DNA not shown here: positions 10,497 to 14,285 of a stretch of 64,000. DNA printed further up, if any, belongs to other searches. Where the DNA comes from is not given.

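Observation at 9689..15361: SOS-box-fronted operon pairing DnaE2 and an intact DinB with two small uncharacterised proteins instead of ImuA/ImuB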

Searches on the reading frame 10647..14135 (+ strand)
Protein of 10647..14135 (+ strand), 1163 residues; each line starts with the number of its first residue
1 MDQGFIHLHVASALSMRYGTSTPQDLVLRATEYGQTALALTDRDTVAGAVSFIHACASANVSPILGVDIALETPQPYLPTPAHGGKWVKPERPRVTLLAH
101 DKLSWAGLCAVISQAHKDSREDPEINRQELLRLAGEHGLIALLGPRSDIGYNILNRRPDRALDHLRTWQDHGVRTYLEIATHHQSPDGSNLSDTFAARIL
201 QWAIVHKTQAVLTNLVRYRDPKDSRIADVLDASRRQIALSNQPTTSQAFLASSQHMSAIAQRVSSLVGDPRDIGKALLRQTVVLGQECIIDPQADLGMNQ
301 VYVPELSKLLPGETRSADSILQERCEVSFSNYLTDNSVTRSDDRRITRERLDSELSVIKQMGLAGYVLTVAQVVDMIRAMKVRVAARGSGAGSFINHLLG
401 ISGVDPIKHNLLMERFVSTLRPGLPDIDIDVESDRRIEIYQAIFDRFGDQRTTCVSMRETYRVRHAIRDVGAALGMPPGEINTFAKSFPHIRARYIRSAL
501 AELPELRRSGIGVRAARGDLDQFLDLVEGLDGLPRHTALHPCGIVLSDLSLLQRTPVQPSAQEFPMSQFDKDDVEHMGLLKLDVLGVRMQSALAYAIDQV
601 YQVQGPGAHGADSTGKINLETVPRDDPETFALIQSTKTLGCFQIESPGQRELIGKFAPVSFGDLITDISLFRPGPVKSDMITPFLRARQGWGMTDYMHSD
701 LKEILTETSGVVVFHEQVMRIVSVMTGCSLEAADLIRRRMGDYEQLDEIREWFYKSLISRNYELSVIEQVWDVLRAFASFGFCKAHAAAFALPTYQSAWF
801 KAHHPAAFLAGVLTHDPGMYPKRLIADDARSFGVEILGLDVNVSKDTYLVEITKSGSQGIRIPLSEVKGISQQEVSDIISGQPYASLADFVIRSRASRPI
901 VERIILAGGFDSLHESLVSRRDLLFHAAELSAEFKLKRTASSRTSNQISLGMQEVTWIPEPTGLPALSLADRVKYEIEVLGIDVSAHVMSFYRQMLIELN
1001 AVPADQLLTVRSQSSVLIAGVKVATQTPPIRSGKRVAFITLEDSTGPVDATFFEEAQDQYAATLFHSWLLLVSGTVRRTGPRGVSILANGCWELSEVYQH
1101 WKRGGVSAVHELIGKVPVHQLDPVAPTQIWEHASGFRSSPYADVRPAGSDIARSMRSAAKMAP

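Call 5: search_protein_families(library=ncbifam, proteins=[window:10647-14135:+], max_evalue=0.01)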
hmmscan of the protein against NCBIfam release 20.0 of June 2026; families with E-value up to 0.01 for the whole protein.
window:10647-14135:+ (1163 aa): 15 families
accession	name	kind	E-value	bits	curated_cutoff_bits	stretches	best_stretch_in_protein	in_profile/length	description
NF004226.0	PRK05673.1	equivalog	3.1e-193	644.7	1002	1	3-1099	4-1067/1146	DNA polymerase III subunit alpha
NF004225.0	PRK05672.1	subfamily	4.5e-185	617.6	939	1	4-1089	5-1027/1047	error-prone DNA polymerase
TIGR00594.1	polc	superfamily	1.6e-172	576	434.35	1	5-1053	1-1022/1022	DNA polymerase III subunit alpha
NF005298.0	PRK06826.1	equivalog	7.2e-154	514.1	1260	1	3-1095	3-1073/1151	DNA polymerase III subunit alpha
NF005377.0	PRK06920.1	equivalog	3.8e-126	422.4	1806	1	5-1080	3-1010/1108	DNA polymerase III subunit alpha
NF005516.0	PRK07135.1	equivalog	1.2e-110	371.3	1084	2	344-1058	250-942/974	DNA polymerase III DnaE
NF005617.0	PRK07374.1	equivalog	2.2e-110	370.3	1653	1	4-1083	2-1070/1170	DNA polymerase III subunit alpha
NF005582.0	PRK07279.1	equivalog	1.5e-109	367.5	1279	2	210-1078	150-949/1033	DNA polymerase III subunit alpha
NF004550.0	PRK05898.1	equivalog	3.3e-90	303.6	1182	1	316-914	226-810/971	DNA polymerase III subunit alpha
NF007079.0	PRK09532.1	equivalog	2.3e-71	241.2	1525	1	5-781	3-775/876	DNA polymerase III subunit alpha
NF005616.0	PRK07373.1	equivalog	1.6e-22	79.7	646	1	777-1079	33-346/449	DNA polymerase III subunit alpha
NF001688.0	PRK00448.1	equivalog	1.1e-17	63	873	1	6-71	339-404/1445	PolC-type DNA polymerase III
TIGR01405.1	polC_Gram_pos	equivalog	7.9e-16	56.9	1043.45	1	781-814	1036-1069/1211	DNA polymerase III subunit alpha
NF041577.1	nside_bi_sphtase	equivalog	4.4e-06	26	400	1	6-72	4-68/276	3',5'-nucleoside bisphosphate phosphatase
NF047791.1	RNaseRnm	equivalog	0.00073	18.9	375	1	18-59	13-54/275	RNase RNM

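Call 6: search_protein_families(library=pfam, proteins=[window:10647-14135:+], max_evalue=0.01)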
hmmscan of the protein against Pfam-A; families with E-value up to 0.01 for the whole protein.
window:10647-14135:+ (1163 aa): 5 families
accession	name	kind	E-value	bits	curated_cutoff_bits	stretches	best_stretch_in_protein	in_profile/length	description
PF07733.18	DNA_pol3_alpha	-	6.4e-66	223.1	23.9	1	340-586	16-260/260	Bacterial DNA polymerase III alpha NTPase domain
PF17657.6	DNA_pol3_finger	-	1.9e-45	154.6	22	1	612-759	18-164/166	Bacterial DNA polymerase III alpha subunit finger domain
PF02811.25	PHP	-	3.1e-21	76.9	26.4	1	7-182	1-164/164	PHP domain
PF14579.12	HHH_6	-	1.4e-13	51.3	25.6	1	833-915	1-85/90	Helix-hairpin-helix motif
PF01336.31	tRNA_anti-codon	-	2.7e-11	43.7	27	1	1016-1091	1-72/75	OB-fold nucleic acid binding domain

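Call 18: find_homologous_proteins(query=window:10647-14135:+)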
Query window:10647-14135:+ (1163 aa): 6942 proteins with E <= 0.001 among 8000 candidates; the best 120 are listed.
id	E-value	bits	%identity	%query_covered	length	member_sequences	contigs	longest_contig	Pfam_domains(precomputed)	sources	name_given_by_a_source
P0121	0.0e+0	2480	94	100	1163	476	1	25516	PF02811.27,PF14579.13,PF01336.32,PF17657.7,PF07733.19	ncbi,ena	-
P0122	0.0e+0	2314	87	100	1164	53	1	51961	PF02811.27,PF14579.13,PF01336.32,PF17657.7,PF07733.19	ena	-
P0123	0.0e+0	2302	87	100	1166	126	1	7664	PF02811.27,PF14579.13,PF01336.32,PF17657.7,PF07733.19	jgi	jgi:error-prone DNA polymerase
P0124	0.0e+0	2066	77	100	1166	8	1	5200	PF02811.27,PF14579.13,PF01336.32,PF17657.7,PF07733.19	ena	-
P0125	0.0e+0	2061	77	100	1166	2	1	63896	PF02811.27,PF14579.13,PF01336.32,PF17657.7,PF07733.19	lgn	-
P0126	0.0e+0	1871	71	100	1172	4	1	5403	PF02811.27,PF14579.13,PF01336.32,PF17657.7,PF07733.19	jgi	-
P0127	0.0e+0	1831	70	98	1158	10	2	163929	PF02811.27,PF14579.13,PF01336.32,PF17657.7,PF07733.19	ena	-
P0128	0.0e+0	1825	69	98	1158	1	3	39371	PF02811.27,PF14579.13,PF01336.32,PF17657.7,PF07733.19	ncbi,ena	-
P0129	0.0e+0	1783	68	99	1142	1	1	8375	PF02811.27,PF14579.13,PF01336.32,PF17657.7,PF07733.19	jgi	jgi:error-prone DNA polymerase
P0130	0.0e+0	1781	68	99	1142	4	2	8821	PF02811.27,PF14579.13,PF01336.32,PF17657.7,PF07733.19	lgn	-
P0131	0.0e+0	1780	70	97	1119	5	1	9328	PF02811.27,PF14579.13,PF01336.32,PF17657.7,PF07733.19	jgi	-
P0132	0.0e+0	1772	68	99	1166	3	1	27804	PF02811.27,PF14579.13,PF01336.32,PF17657.7,PF07733.19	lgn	-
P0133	0.0e+0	1757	67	99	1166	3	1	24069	PF02811.27,PF14579.13,PF01336.32,PF17657.7,PF07733.19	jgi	-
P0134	0.0e+0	1747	67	99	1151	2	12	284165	PF02811.27,PF14579.13,PF01336.32,PF17657.7,PF07733.19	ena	-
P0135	0.0e+0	1745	67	99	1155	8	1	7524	PF02811.27,PF14579.13,PF01336.32,PF17657.7,PF07733.19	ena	-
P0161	0.0e+0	1333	56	99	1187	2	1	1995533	PF02811.27,PF14579.13,PF01336.32,PF17657.7,PF07733.19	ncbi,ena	-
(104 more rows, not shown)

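Call 19: find_encoding_contigs(protein=P0161, flank=8000, max_places=1)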
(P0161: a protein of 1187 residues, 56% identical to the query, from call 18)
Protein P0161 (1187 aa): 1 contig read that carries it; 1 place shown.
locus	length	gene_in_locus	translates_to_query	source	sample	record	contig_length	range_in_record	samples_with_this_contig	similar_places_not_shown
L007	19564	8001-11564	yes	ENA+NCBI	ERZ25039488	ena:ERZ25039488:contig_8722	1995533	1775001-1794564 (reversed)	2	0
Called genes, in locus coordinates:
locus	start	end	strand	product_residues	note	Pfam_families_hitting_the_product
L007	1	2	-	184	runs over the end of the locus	PF10996:Beta-Casp, PF07521:RMMBL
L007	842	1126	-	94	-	-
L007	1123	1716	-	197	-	-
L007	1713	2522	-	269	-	PF01061:ABC2_membrane, PF12698:ABC2_membrane_3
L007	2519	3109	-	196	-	PF00005:ABC_tran, PF13304:AAA_21, PF27102:NodI_C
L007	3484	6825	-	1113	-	PF00989:PAS, PF08448:PAS_4, PF00989:PAS, PF13426:PAS_9, PF08447:PAS_3, PF00989:PAS, PF08447:PAS_3, PF13426:PAS_9, +11 more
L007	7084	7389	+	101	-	PF20114:DUF6504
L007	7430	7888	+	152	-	PF18726:HEPN_SAV_6107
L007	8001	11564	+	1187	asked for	PF02811:PHP, PF07733:DNA_pol3_alpha, PF17657:DNA_pol3_finger, PF14579:HHH_6, PF01336:tRNA_anti-codon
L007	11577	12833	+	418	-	PF00817:IMS, PF11798:IMS_HHH (weak), PF21999:IMS_HHH_1, PF11799:IMS_C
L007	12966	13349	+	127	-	PF11239:DUF3040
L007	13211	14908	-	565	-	PF11992:TgpA_N, PF01841:Transglut_core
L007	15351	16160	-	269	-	-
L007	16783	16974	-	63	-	PF17863:AAA_lid_2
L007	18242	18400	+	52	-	-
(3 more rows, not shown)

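Call 20: find_encoding_contigs(protein=P0121, flank=10000, max_places=2)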
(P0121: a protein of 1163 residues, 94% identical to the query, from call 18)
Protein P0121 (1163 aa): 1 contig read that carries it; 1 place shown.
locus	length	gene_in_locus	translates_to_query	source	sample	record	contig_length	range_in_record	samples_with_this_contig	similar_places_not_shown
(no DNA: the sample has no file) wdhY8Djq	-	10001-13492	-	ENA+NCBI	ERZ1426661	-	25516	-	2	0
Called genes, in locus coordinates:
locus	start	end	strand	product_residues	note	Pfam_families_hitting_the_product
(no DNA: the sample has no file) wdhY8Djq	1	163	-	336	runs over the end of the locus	PF00196:GerE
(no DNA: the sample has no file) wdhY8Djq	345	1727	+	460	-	PF13433:Peripla_BP_5 (faint), PF13458:Peripla_BP_6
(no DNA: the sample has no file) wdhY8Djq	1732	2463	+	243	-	PF00005:ABC_tran, PF13304:AAA_21 (faint), PF12399:BCA_ABC_TP_C (weak)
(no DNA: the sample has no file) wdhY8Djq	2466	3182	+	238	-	PF00005:ABC_tran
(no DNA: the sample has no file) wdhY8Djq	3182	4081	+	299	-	PF02653:BPD_transp_2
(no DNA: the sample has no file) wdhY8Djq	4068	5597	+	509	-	PF02653:BPD_transp_2, PF26354:DMF_alpha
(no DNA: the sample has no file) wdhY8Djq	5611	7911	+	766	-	PF13385:Laminin_G_3 (weak), PF20254:DMFA2_C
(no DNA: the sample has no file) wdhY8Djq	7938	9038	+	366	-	PF00850:Hist_deacetyl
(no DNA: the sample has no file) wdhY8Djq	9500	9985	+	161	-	PF18726:HEPN_SAV_6107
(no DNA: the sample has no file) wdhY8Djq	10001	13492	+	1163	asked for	PF02811:PHP, PF07733:DNA_pol3_alpha, PF17657:DNA_pol3_finger, PF14579:HHH_6, PF01336:tRNA_anti-codon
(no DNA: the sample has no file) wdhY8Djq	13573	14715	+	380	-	PF00817:IMS, PF11798:IMS_HHH, PF21999:IMS_HHH_1 (weak), PF11799:IMS_C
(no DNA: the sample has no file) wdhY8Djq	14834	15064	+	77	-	?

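Call 54: search_solved_structures(query=window:10647-14135:+, max_evalue=1e-10)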
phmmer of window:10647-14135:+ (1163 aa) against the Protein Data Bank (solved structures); distinct sequences matched with E-value up to 1e-10: 9.
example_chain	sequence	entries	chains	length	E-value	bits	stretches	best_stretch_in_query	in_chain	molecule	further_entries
5fku_A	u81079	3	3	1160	2.7e-110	373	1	4-1105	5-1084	DNA POLYMERASE III SUBUNIT ALPHA | DNA POLYMERASE III ALPHA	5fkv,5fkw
4jom_A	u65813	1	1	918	8e-103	348.3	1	4-915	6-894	DNA polymerase III subunit alpha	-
2hpi_A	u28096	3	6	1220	2.7e-102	346.5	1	351-1121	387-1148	DNA polymerase III alpha subunit | DNA polymerase III subunit alpha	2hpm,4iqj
5m1s_A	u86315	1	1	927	5.2e-102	345.6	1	4-915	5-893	DNA polymerase III subunit alpha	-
2hqa_A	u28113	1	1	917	5.4e-102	345.5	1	4-915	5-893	DNA polymerase III alpha subunit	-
3e0d_A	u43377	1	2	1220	5.5e-102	345.5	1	351-1121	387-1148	DNA polymerase III subunit alpha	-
2hnh_A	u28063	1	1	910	6.4e-102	345.3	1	4-914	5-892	DNA polymerase III alpha subunit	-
7pu7_A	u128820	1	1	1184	1.6e-86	294.2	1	348-1089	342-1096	DNA polymerase III subunit alpha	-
5lew_A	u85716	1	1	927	1.2e-79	271.6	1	348-915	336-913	DNA polymerase III subunit alpha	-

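Call 64: find_related_loci(query=A4, collection=metagenome_contigs, flank=4000)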
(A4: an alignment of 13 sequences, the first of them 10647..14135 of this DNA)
Query A4 (1163 aa) in metagenome_contigs; peptide patterns used: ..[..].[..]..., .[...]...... (x = any residue, [..] = any of these).
600 stretches matched a pattern (row limit reached: there are more); 477 encode a relative of the query (tblastn E <= 1e-3); the best 80 are kept; 80 distinct loci.
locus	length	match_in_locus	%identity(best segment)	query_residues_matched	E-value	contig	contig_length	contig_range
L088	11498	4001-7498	95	1-1163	0e+0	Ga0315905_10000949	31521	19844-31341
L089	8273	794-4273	87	1-1157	0e+0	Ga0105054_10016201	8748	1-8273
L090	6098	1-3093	94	133-1163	0e+0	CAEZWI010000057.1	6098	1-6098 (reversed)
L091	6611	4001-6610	95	1-870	0e+0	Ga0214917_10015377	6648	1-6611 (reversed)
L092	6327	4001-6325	95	1-775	0e+0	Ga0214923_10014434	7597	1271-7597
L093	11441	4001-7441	62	5-1159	0e+0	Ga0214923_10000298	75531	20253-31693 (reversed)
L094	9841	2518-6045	61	5-1153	0e+0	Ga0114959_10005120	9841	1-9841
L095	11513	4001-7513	61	5-1148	0e+0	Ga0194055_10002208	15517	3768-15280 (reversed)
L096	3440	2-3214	62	124-1162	0e+0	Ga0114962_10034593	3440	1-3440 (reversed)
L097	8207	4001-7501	71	5-1163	0e+0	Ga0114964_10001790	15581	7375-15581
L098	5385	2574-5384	66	5-956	0e+0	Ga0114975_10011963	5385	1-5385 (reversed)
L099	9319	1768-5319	55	5-1154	0e+0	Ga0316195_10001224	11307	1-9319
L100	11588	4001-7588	54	5-1158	0e+0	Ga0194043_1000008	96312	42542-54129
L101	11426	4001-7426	54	5-1152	0e+0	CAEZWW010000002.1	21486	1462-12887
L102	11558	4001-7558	54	5-1148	0e+0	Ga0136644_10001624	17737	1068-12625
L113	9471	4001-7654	51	1-1163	0e+0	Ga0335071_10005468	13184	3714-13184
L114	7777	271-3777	50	5-1163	0e+0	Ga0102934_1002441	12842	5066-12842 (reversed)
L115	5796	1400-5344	47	5-1163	0e+0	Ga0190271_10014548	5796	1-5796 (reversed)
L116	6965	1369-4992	50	5-1163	0e+0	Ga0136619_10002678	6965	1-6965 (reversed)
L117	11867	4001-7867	48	5-1163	0e+0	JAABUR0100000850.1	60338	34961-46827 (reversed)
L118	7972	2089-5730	50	5-1163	0e+0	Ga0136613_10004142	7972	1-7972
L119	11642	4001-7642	50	5-1163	0e+0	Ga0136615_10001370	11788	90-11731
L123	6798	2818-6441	49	5-1163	0e+0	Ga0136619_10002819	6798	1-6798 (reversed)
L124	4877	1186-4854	49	5-1163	0e+0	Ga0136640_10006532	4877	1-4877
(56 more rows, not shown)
